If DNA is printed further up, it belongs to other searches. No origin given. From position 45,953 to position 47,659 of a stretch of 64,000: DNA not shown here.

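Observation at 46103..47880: Lower-GC pocket encoding two Sec-signal, cysteine-rich secreted proteins, one of them Pro/Cys-repeat rich and 468 aa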

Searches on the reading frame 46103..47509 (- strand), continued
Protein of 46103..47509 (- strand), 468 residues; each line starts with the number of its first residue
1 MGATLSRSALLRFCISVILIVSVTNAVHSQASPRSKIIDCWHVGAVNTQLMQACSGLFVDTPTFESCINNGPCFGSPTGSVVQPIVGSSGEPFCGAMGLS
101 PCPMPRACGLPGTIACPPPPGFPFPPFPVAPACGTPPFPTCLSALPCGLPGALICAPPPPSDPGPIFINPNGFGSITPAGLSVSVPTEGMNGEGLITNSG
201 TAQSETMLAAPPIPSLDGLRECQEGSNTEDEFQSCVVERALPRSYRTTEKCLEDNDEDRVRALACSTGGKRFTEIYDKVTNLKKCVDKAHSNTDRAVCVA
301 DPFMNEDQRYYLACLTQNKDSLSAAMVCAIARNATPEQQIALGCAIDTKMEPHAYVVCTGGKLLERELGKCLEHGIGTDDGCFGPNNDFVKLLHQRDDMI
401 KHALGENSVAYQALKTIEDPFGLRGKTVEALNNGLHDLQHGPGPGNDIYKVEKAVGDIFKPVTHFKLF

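Call 76: search_protein_families(library=pfam, proteins=[L011:7388-8059:+, L011:8391-13346:+, L011:4809-5465:+, L011:3974-4576:+, L012:7499-9280:-, L012:4676-5689:+, L012:10078-10710:-, L014:4264-5841:+, L014:7672-8448:-, L014:8433-9140:-], max_evalue=0.001)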
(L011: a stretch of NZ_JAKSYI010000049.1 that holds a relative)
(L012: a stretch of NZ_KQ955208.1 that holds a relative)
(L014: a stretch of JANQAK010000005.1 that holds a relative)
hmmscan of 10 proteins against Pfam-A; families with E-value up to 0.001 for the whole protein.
L011:7388-8059:+ (223 aa): 1 family
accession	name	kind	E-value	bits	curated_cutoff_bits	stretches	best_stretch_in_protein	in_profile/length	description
PF07885.22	Ion_trans_2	-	6.8e-14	52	22.5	1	151-206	22-77/79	Ion channel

L011:8391-13346:+ (1651 aa): 11 families
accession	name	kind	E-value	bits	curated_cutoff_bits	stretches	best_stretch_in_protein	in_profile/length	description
PF18741.7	MTES_1575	-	2.6e-32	111.2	38.2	1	1416-1509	1-96/96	REase_MTES_1575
PF13086.12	AAA_11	-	9.9e-15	55.4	27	1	424-583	2-172/257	AAA domain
PF13087.12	AAA_12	-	3.7e-13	49.9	27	1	1194-1373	12-191/195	AAA domain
PF13604.12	AAA_30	-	1.1e-10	42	27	1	424-486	2-66/191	AAA domain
PF13245.12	AAA_19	-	5.6e-09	36.7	25.1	1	428-486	1-61/134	AAA domain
PF01272.25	GreA_GreB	-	5.5e-07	29.9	26.9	1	1573-1642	3-73/77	Transcription elongation factor, GreA/GreB, C-term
PF01443.25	Viral_helicase1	-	9.3e-06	26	21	0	441-477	1-37/228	Viral superfamily 1 RNA helicase core domain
PF05496.18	RuvB_N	-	0.00018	21.7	27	0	433-466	28-60/159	Holliday junction DNA helicase RuvB P-loop domain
PF04480.18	DUF559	-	0.0003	21.1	20.6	1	1427-1509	31-108/109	Protein of unknown function (DUF559)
PF20720.3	nSTAND3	-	0.00038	20.6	27.2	1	430-482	9-61/155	Novel STAND NTPase 3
PF13538.12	UvrD_C_2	-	0.00084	19.6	27.4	0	1328-1373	10-52/52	UvrD-like helicase C-terminal domain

L011:4809-5465:+ (218 aa): 0 families

L011:3974-4576:+ (200 aa): 2 families
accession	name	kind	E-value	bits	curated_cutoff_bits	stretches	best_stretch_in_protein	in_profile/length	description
PF00149.33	Metallophos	-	6.5e-08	33.7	21.5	1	20-107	2-78/191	Calcineurin-like phosphoesterase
PF12850.12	Metallophos_2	-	1.6e-05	25.4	27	1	52-159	12-118/154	Calcineurin-like phosphoesterase superfamily domain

L012:7499-9280:- (593 aa): 2 families
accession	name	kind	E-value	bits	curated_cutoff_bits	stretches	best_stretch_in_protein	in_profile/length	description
PF07568.18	HisKA_2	-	1.4e-20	73.6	22.3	1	376-449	1-74/76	Histidine kinase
PF07536.20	HWE_HK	-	4.6e-06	27.7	22.8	1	376-443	1-65/83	HWE histidine kinase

L012:4676-5689:+ (337 aa): 1 family
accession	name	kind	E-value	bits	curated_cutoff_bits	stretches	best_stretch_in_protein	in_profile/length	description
PF03631.20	Virul_fac_BrkB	-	3.2e-56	191.3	33.7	1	68-320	4-259/259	Virulence factor BrkB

L012:10078-10710:- (210 aa): 3 families
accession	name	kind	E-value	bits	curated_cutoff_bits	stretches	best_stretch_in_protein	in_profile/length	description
PF01609.27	DDE_Tnp_1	-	8.1e-15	55.6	23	1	69-189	26-185/200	Transposase DDE domain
PF13586.12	DDE_Tnp_1_2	-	1.7e-12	48.1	29.2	1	122-206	2-86/86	Transposase DDE domain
PF13612.12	DDE_Tnp_1_3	-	6.4e-09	36.4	27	1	77-182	44-148/155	Transposase DDE domain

L014:4264-5841:+ (525 aa): 1 family
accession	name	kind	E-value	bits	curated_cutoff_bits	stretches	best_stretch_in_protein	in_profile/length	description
PF13091.12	PLDc_2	-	1.9e-19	70.2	27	2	430-502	65-130/132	PLD-like domain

L014:7672-8448:- (258 aa): 7 families
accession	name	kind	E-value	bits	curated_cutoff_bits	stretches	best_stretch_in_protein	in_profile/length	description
PF13304.12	AAA_21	-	1.7e-16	61.6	27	2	156-213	248-304/304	AAA domain, putative AbiEii toxin, Type IV TA system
PF13175.12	AAA_15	-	8.7e-15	55.6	32.1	2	157-210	311-372/374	AAA ATPase domain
PF02463.25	SMC_N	-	1.1e-13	51.5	40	2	44-83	18-57/220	RecF/RecN/SMC N terminal domain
PF13476.12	AAA_23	-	1.4e-09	39.3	27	1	44-96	13-67/201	AAA domain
PF00005.33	ABC_tran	-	0.00012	23.1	25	1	52-175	13-135/137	ABC transporter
PF13555.12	AAA_29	-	0.00022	21.3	27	1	52-70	24-42/61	P-loop containing region of AAA domain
PF13401.12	AAA_22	-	0.00047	20.9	27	0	50-204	5-120/130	AAA domain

L014:8433-9140:- (235 aa): 5 families
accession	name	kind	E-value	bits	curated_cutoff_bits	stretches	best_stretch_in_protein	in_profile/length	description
PF01555.25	N6_N4_Mtase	-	2.4e-34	119.7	26.7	1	39-219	1-219/221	DNA methylase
PF01170.24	UPF0020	-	1.3e-05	25.5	22.3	0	180-199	27-46/197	RMKL-like, methyltransferase domain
PF08241.18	Methyltransf_11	-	1.8e-05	25.7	21.2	0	187-225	2-40/95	Methyltransferase domain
PF13649.12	Methyltransf_25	-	0.00012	23.1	27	0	185-223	1-41/97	Methyltransferase domain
PF02086.21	MethyltransfD12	-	0.00081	19.6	22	0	171-207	9-46/253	D12 class N6 adenine-specific DNA methyltransferase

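Call 82: list_cluster_members(proteins=[P0001, P0008, P0037, P0050, P0013, P0032])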
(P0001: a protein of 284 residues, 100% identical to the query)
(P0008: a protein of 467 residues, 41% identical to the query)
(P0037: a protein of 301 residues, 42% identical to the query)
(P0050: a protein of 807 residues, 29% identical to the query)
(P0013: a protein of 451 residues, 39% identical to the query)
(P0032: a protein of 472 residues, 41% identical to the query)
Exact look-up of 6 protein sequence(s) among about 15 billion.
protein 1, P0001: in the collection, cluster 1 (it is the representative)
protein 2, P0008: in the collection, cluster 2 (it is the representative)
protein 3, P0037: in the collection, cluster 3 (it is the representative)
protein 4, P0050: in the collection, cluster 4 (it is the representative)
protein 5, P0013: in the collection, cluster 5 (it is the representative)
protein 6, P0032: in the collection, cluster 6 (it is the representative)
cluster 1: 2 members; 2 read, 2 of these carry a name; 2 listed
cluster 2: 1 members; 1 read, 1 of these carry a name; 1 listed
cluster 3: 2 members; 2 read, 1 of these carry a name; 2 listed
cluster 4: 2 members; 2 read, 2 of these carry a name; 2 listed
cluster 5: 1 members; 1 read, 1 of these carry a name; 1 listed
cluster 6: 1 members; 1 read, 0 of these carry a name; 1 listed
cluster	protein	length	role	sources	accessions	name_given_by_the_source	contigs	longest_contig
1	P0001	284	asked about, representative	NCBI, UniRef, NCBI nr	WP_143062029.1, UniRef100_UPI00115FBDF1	hypothetical protein [Faunimonas pinastri] | hypothetical protein n=1 Tax=Faunimonas pinastri TaxID=1855383 RepID=UPI00115FBDF1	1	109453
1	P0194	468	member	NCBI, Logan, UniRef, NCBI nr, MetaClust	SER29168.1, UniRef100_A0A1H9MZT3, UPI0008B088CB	hypothetical protein SAMN05216548_114121 [Faunimonas pinastri] | Uncharacterized protein n=1 Tax=Faunimonas pinastri TaxID=1855383 RepID=A0A1H9MZT3_9HYPH | status=active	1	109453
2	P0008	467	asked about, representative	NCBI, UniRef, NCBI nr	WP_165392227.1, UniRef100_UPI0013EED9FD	hypothetical protein [Pseudomonas tructae] | hypothetical protein n=1 Tax=Pseudomonas tructae TaxID=2518644 RepID=UPI0013EED9FD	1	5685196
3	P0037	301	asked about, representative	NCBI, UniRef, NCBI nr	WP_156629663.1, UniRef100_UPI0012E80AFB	hypothetical protein [Methylobacterium sp. Leaf85] | hypothetical protein n=1 Tax=Methylobacterium sp. Leaf85 TaxID=1736241 RepID=UPI0012E80AFB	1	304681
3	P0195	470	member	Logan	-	-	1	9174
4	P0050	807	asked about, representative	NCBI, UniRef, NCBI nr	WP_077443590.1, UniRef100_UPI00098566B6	hypothetical protein [Rhodanobacter sp. C05] | hypothetical protein n=1 Tax=Rhodanobacter sp. C05 TaxID=1945855 RepID=UPI00098566B6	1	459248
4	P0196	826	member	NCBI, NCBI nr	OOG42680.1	hypothetical protein B0E51_04315 [Rhodanobacter sp. C05]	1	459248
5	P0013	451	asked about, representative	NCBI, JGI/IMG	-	hypothetical protein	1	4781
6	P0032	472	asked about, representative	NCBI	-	-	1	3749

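Call 87: search_protein_families(library=padloc, alignment_id=A2, max_evalue=0.00001)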
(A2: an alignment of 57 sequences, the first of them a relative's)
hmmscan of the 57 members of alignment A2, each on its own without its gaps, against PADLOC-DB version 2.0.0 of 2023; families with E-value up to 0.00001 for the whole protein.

A. member 1, L002:935-2218:+ (427 aa): 76 families (the best 25 are shown)
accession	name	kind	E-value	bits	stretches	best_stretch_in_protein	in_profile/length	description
PDLC00265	PtuA1|PtuA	-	1.2e-30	105.1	1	212-299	287-374/479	AAA ATPase domain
PDLC00303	PtuA1|PtuA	-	9.2e-29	98.7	1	34-393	7-359/386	AAA ATPase domain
PDLC00283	PtuA1|PtuA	-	1.9e-28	97.8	1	171-300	226-347/448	AAA ATPase domain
PDLC00266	PtuA1|PtuA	-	3.3e-27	93.9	1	128-302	216-385/483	AAA ATPase domain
PDLC00273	PtuA1|PtuA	-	2.2e-25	87.5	1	43-306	6-278/375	AAA ATPase domain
PDLC00285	PtuA1|PtuA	-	1.2e-23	82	2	202-302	236-335/432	AAA ATPase domain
PDLC00293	PtuA1|PtuA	-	1.1e-20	72.1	1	151-302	238-391/527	AAA ATPase domain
PDLC02979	AriA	-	2.6e-20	71.6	1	155-297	237-373/373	-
PDLC02981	AriAB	-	1.2e-15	55.3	1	171-304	263-384/694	-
PDLC04239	PDC-M01A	-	1.4e-15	54.8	1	229-302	389-461/552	-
PDLC02980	AriA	-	1.5e-15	56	1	41-297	1-303/304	-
PDLC00308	PtuA1|PtuA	-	1.5e-15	55.1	1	230-303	280-354/449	AAA ATPase domain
PDLC04164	AriA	-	1.7e-15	55.3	1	44-298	32-237/253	-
PDLC00289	PtuA1|PtuA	-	1.8e-15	54.9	1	217-300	215-295/404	AAA ATPase domain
PDLC00294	PtuA1|PtuA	-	3.7e-15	53.6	1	211-304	320-413/548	AAA ATPase domain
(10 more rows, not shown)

B. families by the number of members that match (of 57 scanned): 228 families (the first 25 are shown)
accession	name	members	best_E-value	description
PDLC04140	mad8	3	3.7e-14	mads_8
PDLC00265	PtuA1|PtuA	2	1.2e-30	AAA ATPase domain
PDLC00303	PtuA1|PtuA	2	9.2e-29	AAA ATPase domain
PDLC00283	PtuA1|PtuA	2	1.9e-28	AAA ATPase domain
PDLC00266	PtuA1|PtuA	2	3.3e-27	AAA ATPase domain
PDLC00273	PtuA1|PtuA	2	2.2e-25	AAA ATPase domain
PDLC00285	PtuA1|PtuA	2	1.2e-23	AAA ATPase domain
PDLC00293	PtuA1|PtuA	2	1.1e-20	AAA ATPase domain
PDLC02979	AriA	2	2.6e-20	-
PDLC02980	AriA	2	8.5e-20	-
PDLC04135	mad3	2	3.9e-19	mads_3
PDLC02981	AriAB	2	1.2e-15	-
PDLC04239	PDC-M01A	2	1.4e-15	-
PDLC00308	PtuA1|PtuA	2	1.5e-15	AAA ATPase domain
PDLC04164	AriA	2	1.7e-15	-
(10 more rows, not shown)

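Call 93: search_solved_structures(query=window:46103-47509:-, max_evalue=10)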
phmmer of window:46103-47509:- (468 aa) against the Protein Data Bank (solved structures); distinct sequences matched with E-value up to 10: 0.

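Call 99: search_solved_structures(query=A3, max_evalue=10)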
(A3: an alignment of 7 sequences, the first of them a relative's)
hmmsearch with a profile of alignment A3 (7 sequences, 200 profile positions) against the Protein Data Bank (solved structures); distinct sequences matched with E-value up to 10: 2.
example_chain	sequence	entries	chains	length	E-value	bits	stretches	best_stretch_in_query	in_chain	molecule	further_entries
7v4s_A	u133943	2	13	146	0.92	12.2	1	75-102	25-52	Horcolin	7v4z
2lxi_A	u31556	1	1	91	1.7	11.3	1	22-77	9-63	RNA-binding protein 10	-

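Call 100: find_homologous_proteins(query=A3, max_evalue=0.001)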
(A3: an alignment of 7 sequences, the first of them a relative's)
Query A3 (7 sequences) (206 aa, profile of the alignment): 62 proteins with E <= 0.001 among 8000 candidates.
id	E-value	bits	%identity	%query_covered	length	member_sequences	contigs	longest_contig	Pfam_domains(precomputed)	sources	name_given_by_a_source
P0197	3.0e-92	326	60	94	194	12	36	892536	-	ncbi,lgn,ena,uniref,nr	ncbi:MAG: hypothetical protein IIZ38_12800 [Sphingomonas sp.]|uniref:hypothetical protein n=1 Tax=Sp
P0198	4.5e-91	322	93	95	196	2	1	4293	-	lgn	-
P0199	4.5e-91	322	69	95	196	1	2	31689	-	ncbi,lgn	-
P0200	2.0e-87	310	69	95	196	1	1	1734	-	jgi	jgi:hypothetical protein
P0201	2.1e-86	307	71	95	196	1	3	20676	-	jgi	jgi:hypothetical protein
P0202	7.7e-86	305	68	86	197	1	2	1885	-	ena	-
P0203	3.1e-85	303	61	98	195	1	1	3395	-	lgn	-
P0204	4.7e-84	299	66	85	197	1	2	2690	-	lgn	-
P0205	8.3e-84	298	59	94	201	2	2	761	-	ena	-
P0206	1.6e-83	297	67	95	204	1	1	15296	-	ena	-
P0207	3.0e-83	296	60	98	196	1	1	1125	-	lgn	-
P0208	3.2e-83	296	59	97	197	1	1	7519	-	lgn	-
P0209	8.1e-83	295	60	85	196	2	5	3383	-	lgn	-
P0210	1.1e-82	294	61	89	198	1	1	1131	-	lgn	-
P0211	8.5e-82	291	62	92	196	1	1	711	-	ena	-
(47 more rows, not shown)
